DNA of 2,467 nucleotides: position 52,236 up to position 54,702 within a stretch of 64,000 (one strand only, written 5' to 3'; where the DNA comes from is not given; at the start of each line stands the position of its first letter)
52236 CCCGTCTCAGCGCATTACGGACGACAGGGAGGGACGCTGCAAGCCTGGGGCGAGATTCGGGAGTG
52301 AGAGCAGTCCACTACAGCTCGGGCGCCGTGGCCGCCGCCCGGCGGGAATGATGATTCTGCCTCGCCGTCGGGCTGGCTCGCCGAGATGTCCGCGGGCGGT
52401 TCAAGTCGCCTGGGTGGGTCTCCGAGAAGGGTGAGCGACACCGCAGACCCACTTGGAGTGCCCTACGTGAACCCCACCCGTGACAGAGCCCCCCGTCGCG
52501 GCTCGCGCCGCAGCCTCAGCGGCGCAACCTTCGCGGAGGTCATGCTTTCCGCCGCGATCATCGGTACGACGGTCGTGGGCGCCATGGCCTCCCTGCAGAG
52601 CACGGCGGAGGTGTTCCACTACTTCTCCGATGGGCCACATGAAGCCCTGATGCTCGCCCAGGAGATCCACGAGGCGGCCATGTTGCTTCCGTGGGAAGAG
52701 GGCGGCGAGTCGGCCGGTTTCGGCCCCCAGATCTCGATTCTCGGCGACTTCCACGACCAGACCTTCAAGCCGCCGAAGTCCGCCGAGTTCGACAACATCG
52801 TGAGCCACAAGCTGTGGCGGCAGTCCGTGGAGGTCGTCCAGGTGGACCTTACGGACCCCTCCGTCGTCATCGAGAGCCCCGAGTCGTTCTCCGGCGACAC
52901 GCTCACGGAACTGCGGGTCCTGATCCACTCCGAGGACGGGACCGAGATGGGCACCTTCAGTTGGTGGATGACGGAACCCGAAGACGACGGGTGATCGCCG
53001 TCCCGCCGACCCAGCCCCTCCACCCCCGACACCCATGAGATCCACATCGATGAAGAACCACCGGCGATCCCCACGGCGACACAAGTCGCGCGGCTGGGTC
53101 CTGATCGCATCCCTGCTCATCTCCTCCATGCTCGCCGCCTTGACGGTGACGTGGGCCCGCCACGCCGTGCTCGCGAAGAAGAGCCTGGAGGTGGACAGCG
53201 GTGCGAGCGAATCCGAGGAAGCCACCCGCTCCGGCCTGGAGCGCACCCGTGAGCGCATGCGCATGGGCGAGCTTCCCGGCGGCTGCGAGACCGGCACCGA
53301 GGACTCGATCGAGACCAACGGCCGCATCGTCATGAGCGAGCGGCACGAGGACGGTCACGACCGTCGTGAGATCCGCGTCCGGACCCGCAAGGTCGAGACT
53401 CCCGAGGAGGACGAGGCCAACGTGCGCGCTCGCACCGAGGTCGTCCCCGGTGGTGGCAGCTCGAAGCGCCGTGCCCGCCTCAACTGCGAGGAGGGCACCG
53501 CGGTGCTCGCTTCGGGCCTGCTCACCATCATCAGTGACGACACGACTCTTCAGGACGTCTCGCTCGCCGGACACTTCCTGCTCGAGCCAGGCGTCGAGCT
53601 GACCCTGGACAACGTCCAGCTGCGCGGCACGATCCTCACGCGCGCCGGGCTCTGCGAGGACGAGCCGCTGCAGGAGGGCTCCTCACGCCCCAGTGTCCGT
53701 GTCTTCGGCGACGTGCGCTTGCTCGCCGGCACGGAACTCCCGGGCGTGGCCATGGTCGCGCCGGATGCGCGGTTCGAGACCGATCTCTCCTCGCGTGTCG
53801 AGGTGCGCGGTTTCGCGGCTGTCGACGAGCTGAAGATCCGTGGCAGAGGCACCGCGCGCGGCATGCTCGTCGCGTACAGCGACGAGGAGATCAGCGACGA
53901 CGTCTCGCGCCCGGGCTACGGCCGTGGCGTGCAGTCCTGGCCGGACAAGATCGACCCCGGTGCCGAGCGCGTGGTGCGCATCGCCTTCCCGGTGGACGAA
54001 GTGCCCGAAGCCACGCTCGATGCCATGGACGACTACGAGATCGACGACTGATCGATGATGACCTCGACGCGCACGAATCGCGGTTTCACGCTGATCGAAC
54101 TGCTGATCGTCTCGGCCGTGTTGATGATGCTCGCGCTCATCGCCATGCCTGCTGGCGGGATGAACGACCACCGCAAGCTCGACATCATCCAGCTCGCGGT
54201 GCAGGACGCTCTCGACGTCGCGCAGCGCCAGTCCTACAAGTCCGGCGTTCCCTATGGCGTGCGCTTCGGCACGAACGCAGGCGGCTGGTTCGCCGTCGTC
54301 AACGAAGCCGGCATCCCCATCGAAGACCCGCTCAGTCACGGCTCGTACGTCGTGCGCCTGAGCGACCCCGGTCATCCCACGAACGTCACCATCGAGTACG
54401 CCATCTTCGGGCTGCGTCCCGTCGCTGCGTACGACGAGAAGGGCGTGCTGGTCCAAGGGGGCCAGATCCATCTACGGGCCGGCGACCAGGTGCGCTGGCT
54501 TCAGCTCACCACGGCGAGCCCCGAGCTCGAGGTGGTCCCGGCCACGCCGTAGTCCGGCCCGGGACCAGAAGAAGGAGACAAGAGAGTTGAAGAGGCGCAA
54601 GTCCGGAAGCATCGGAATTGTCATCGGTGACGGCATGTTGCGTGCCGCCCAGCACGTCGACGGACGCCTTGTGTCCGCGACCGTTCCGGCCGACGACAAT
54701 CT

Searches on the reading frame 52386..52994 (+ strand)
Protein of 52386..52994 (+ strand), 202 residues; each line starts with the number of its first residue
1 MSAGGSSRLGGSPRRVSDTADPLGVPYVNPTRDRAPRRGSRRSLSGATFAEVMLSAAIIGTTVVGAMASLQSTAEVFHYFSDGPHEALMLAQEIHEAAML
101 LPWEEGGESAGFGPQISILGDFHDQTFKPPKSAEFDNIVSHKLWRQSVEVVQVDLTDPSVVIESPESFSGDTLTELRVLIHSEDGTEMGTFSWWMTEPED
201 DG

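Call 4: search_protein_families(library=pfam, proteins=[window:52386-52994:+], max_evalue=0.1)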
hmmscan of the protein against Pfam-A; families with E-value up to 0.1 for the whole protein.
window:52386-52994:+ (202 aa): 0 families

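Call 5: search_protein_families(library=ncbifam, proteins=[window:52386-52994:+], max_evalue=0.1)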
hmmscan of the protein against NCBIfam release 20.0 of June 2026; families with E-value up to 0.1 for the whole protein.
window:52386-52994:+ (202 aa): 0 families

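Call 26: search_solved_structures(query=A1, max_evalue=10)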
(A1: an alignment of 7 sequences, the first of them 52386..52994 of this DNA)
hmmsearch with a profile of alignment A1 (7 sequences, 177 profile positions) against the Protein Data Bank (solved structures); distinct sequences matched with E-value up to 10: 1.
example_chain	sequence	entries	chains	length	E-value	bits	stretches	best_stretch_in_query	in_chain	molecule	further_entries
5ko4_A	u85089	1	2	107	1.8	11.1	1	94-139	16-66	Putative uncharacterized protein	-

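Call 62: search_protein_families(library=pfam, alignment_id=A1, max_evalue=5)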
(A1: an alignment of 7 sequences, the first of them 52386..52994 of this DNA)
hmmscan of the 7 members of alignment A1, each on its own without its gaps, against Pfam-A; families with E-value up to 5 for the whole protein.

A. member 1, window:52386-52994:+ (202 aa): 0 families

B. families by the number of members that match (of 7 scanned): 5 families
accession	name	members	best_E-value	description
PF07963.17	N_methyl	1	0.032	Prokaryotic N-terminal methylation motif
PF04964.19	Flp_Fap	1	0.15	Flp/Fap pilin component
PF07856.17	Orai-1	1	0.15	Mediator of CRAC channel activity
PF00780.28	CNH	1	0.16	CNH domain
PF22645.1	GKRP_SIS_N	1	0.28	Glucokinase regulatory protein N-terminal SIS domain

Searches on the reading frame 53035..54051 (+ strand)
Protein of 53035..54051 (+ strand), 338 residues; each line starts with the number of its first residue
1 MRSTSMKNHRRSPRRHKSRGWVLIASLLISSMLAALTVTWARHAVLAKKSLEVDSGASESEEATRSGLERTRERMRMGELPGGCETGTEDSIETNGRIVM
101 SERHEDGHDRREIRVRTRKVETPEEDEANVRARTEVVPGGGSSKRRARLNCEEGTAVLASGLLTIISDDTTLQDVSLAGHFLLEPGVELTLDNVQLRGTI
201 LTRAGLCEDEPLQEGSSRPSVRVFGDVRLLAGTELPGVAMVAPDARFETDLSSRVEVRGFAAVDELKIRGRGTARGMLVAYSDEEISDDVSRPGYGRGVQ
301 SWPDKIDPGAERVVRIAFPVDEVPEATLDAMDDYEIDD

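Call 4: search_protein_families(library=pfam, proteins=[window:53035-54051:+], max_evalue=0.1)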
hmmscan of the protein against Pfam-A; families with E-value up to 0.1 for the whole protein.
window:53035-54051:+ (338 aa): 0 families

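Call 5: search_protein_families(library=ncbifam, proteins=[window:53035-54051:+], max_evalue=0.1)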
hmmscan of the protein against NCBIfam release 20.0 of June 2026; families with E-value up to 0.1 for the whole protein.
window:53035-54051:+ (338 aa): 0 families

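Call 27: search_solved_structures(query=A2, max_evalue=10)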
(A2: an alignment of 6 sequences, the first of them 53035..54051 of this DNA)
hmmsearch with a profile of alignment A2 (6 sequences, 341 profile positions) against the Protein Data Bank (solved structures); distinct sequences matched with E-value up to 10: 5.
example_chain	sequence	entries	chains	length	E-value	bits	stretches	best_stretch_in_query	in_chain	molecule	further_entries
1sxl_A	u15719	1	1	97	0.11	14.7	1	76-155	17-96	SEX-LETHAL PROTEIN PROTEIN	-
2j8k_A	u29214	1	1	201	0.23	13.6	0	191-242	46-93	NP275-NP276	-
4qqb_A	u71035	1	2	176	0.53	12.4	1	77-155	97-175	Protein sex-lethal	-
3sxl_A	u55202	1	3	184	0.59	12.3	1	77-155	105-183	PROTEIN (SEX-LETHAL)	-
8etd_A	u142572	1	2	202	1.3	11.2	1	86-147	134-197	GTP-binding protein rho1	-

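Call 41: find_homologous_proteins(query=window:53035-54051:+, max_evalue=0.001)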
Query window:53035-54051:+ (338 aa): 73 proteins with E <= 0.001 among 8000 candidates.
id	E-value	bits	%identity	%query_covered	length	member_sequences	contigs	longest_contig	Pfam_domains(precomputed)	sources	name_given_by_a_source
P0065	6.6e-212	721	100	99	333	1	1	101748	-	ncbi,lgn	-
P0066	1.9e-105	371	57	100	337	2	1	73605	-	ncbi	-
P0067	1.9e-104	368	56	97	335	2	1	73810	-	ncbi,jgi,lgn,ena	-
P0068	7.2e-103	362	55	100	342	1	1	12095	-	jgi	jgi:hypothetical protein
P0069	4.4e-102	360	55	97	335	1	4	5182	-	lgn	-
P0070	2.9e-100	354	55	97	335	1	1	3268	-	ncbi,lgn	-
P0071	8.7e-100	352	55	96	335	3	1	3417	-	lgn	-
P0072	1.1e-99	352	54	97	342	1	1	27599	-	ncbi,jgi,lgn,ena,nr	ncbi:MAG TPA: hypothetical protein VK824_08530 [Planctomycetota bacterium]|nr:hypothetical protein [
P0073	2.4e-99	351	54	94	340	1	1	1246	-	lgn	-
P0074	2.9e-99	351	52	97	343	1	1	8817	-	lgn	-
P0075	7.6e-99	349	54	94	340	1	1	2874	-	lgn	-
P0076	8.1e-99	349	53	99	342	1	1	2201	-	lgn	-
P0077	9.6e-99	349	54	97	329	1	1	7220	-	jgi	jgi:hypothetical protein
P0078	2.1e-98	348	55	97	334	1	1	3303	-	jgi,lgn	-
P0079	3.0e-98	347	54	97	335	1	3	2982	-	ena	-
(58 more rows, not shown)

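Call 50: predict_structure(alignment_id=A6)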
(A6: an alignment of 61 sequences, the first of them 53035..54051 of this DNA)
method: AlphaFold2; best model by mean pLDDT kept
length: 338 residues; sequences in the alignment: 61
mean_pLDDT: 88.3   pTM: 0.76
mean pLDDT of the five models: 88.3, 88.0, 88.0, 86.1, 85.0
residues with pLDDT >= 90: 229; 70-90: 72; 50-70: 17; < 50: 20
segments of 3 or more residues with pLDDT < 50: 1-16, 49-52
pLDDT, mean of each block of 10 residues (from residue 1): 38 50 84 86 64 61 90 94 90 91 94 92 78 93 90 96 97 98 98 98 96 96 98 96 98 98 98 97 97 91 96 90 85 80
secondary structure, 60 per line:
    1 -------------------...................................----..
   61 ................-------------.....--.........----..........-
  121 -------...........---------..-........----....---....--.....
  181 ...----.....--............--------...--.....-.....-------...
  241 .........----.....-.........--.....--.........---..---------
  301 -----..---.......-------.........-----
elements in order: H20-54 H59-76 E90-94 E97-105 E110-119 E128-138 H151-158 E163-166 E170-173 E176-183 E188-192 E195-202 H203-206 E220-224 E226-230 E238-249 E254-258 E260-268 E271-275 E278-286 E311-317 H325-333

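Call 53: fold_search(model_id=the predicted structure, library=pdb)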
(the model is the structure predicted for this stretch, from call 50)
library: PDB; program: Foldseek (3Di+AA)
matches with E <= 10: 247; with E <= 0.001: 0
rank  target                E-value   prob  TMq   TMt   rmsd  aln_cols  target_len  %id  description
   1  3uyu_B                4.9e-01  0.38  0.19  0.26   9.7       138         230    9  Structural basis for the antifreeze activity of an ice-binding protein (LeIBP) from Arctic yeast (released 2012-02-15)
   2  7wkk_d                1.1e+00  0.35  0.11  0.04   3.9        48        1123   14  Cryo-EM structure of the IR subunit from X. laevis NPC (released 2022-03-30)
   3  4nu3_A                1.1e+00  0.25  0.18  0.26   9.5       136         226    9  Crystal structure of mFfIBP, a capping head region swapped mutant of ice-binding protein (released 2014-04-16)
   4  4ge2_A                1.2e+00  0.63  0.11  0.12   2.7        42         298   12  Crystal structure of human protein tyrosine phosphatase PTPN9 (MEG2) complex with compound 3 (released 2012-10-31)
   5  4ge6_A                1.2e+00  0.60  0.11  0.12   2.7        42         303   12  Crystal structure of human protein tyrosine phosphatase PTPN9 (MEG2) complex with compound 7 (released 2012-10-31)
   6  8gvv                  1.3e+00  0.63  0.10  0.12   2.6        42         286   12  PTPN21 PTP domain C1108S mutant (released 2023-09-20)
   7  3df6_A                1.3e+00  0.51  0.11  0.32   4.2        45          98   16  The thermo- and acido-stable ORF-99 from the archaeal virus AFV1 (released 2009-06-16)
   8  4ge2_B                1.4e+00  0.60  0.10  0.12   2.7        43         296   12  Crystal structure of human protein tyrosine phosphatase PTPN9 (MEG2) complex with compound 3 (released 2012-10-31)
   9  3qch                  1.5e+00  0.23  0.12  0.14  10.7        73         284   18  Human receptor protein tyrosine phosphatase gamma, domain 1, in complex with 3-[(3,4-dichlorobenzyl)sulfanyl]-N-(methyls (released 2011-12-28)
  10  4ge5_B                1.6e+00  0.54  0.10  0.12   2.8        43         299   12  Crystal structure of human protein tyrosine phosphatase PTPN9 (MEG2) complex with compound 5 (released 2012-10-31)
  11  7wkk_D                1.6e+00  0.23  0.10  0.03   4.5        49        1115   16  Cryo-EM structure of the IR subunit from X. laevis NPC (released 2022-03-30)
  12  2gjt_B                1.8e+00  0.25  0.12  0.14   9.4        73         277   12  Crystal structure of the human receptor phosphatase PTPRO (released 2006-05-02)
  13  2pa5_A                1.9e+00  0.47  0.11  0.12   2.7        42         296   12  Crystal structure of human protein tyrosine phosphatase PTPN9 (released 2007-05-15)
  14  2h03                  1.9e+00  0.28  0.13  0.15  10.4        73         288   11  Structural studies of protein tyrosine phosphatase beta catalytic domain in complex with inhibitors (released 2006-06-13)
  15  3qcd                  2.0e+00  0.38  0.11  0.12   3.3        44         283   23  Human receptor protein tyrosine phosphatase gamma, domain 1, in complex with vanadate, trigonal crystal form (released 2011-12-28)
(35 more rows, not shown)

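Call 78: search_protein_representatives(alignment_id=A6)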
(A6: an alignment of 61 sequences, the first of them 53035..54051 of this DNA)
Query: 61 sequences, 341 profile positions. Proteins with E-value up to 0.001 (for the whole library): 119; up to 1e-10: 97; up to 1e-30: 46. The best 119 are listed.
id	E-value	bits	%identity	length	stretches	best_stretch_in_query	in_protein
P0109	3.4e-144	496.2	-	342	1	2-337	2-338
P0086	7.6e-142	488.5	-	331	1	11-339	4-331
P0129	1.1e-133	461.7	-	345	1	1-339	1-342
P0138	2.0e-132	457.5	-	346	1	5-338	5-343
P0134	7.9e-130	449.0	-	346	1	5-338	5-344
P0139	3.6e-114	397.5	-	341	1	2-339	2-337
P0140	1.1e-112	392.7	-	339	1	9-339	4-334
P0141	1.6e-105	369.1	-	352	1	13-339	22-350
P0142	7.5e-102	357.0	-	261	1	76-337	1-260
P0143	2.4e-93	329.0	-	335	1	7-335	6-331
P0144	4.3e-61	223.0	-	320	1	16-338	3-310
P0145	9.7e-55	202.1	-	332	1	24-338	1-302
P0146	2.4e-54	200.8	-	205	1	1-167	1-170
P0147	2.7e-52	194.1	-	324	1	12-338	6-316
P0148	4.2e-49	183.6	-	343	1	11-339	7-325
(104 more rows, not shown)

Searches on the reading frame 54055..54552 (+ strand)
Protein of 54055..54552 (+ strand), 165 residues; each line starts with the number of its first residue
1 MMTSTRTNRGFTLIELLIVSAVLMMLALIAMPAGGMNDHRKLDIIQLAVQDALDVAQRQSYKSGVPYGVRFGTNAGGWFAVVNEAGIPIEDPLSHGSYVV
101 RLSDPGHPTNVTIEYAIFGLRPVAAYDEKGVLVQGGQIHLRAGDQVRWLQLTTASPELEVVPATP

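Call 4: search_protein_families(library=pfam, proteins=[window:54055-54552:+], max_evalue=0.1)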
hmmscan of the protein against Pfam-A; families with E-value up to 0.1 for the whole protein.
window:54055-54552:+ (165 aa): 2 families
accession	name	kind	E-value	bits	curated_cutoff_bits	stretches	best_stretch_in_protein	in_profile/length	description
PF07963.17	N_methyl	-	2.1e-07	30.7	21.2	1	6-31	2-27/27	Prokaryotic N-terminal methylation motif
PF12019.13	GspH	-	0.093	13.7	21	0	50-147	6-98/108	Type II transport protein GspH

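Call 5: search_protein_families(library=ncbifam, proteins=[window:54055-54552:+], max_evalue=0.1)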
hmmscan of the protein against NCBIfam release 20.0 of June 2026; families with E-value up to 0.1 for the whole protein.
window:54055-54552:+ (165 aa): 10 families
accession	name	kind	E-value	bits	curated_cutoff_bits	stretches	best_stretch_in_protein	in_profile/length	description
TIGR01708.2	typeII_sec_gspH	equivalog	8.5e-07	29.1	80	1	9-72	2-66/169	type II secretion system minor pseudopilin GspH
TIGR02532.1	IV_pilin_GFxxxE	domain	2e-05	24.2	16.3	1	9-31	2-24/24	prepilin-type N-terminal cleavage/methylation domain-containing protein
NF041775.1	typeIV_PilA_Myxo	equivalog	2.9e-05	24.1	400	1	7-33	9-35/214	type IV pilin protein PilA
NF041013.1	T4P_ComGE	equivalog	0.00014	21.9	49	1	7-34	2-29/83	competence type IV pilus minor pilin ComGE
TIGR02596.1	TIGR02596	subfamily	0.00041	20.5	70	1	11-71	1-62/196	Verru_Chthon cassette protein D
NF040982.1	ComGD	equivalog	0.00049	20.5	70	1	8-32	1-25/139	competence type IV pilus minor pilin ComGD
NF007862.0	PRK10574.1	equivalog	0.00059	20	138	1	7-33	3-29/145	prepilin peptidase-dependent pilin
NF007800.0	PRK10506.1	equivalog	0.00064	19.6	158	1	3-123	3-124/163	prepilin peptidase-dependent protein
NF040999.1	pilin_ComGC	equivalog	0.0013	18.8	75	1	9-33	2-26/84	competence type IV pilus major pilin ComGC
TIGR01710.1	typeII_sec_gspG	equivalog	0.009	16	88.85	1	9-34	1-26/134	type II secretion system major pseudopilin GspG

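Call 28: search_solved_structures(query=A3, max_evalue=10)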
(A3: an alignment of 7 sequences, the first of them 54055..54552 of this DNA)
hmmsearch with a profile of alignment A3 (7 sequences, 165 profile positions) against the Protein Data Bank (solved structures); distinct sequences matched with E-value up to 10: 23.
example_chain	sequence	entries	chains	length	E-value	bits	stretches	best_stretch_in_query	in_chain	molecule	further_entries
9egp_A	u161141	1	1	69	5.9e-07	32.2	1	5-36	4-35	Geopilin domain 1 protein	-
7tgg_A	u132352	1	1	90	7.3e-07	31.9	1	4-35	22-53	Geopilin domain 1 protein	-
9laa_A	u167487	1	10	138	2.4e-05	27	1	6-34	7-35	Type IV pilin protein PilA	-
6xxd_A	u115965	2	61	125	6.9e-05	25.5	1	12-57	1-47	PilA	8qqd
2m7g_A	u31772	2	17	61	0.00018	24.2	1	12-36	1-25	Geopilin domain 1 protein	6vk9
9lab_B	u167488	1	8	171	0.0013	21.4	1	8-62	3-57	MSHA major pilin subunit MshA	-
8tj2_C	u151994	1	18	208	0.0042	19.7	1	12-34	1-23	Type IV major pilin protein PilA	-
1oqw_A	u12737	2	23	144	0.0051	19.4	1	12-34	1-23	Fimbrial protein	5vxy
8tob_GA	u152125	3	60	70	0.0061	19.2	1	13-34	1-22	Fimbrial protein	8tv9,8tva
5kua_A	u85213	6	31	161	0.0088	18.7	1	12-34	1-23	pilin | Neisseria meningitidis PilE variant SB-GATDH | Neisseria meningitidis PilE, SB-DATDH variant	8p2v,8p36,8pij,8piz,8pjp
2hi2_A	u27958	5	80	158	0.0091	18.6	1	12-34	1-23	Fimbrial protein | PilA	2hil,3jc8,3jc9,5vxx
8p3b_A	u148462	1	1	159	0.0091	18.6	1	12-34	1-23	Fimbrial protein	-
1ay2_A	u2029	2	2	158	0.0092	18.6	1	12-34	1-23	TYPE 4 PILIN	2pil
8tum_e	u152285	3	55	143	0.01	18.5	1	12-34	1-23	Type IV major pilin protein PilA | Pilin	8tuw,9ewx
8pfb_G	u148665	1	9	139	0.011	18.4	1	12-42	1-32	Type IV pilin PilE1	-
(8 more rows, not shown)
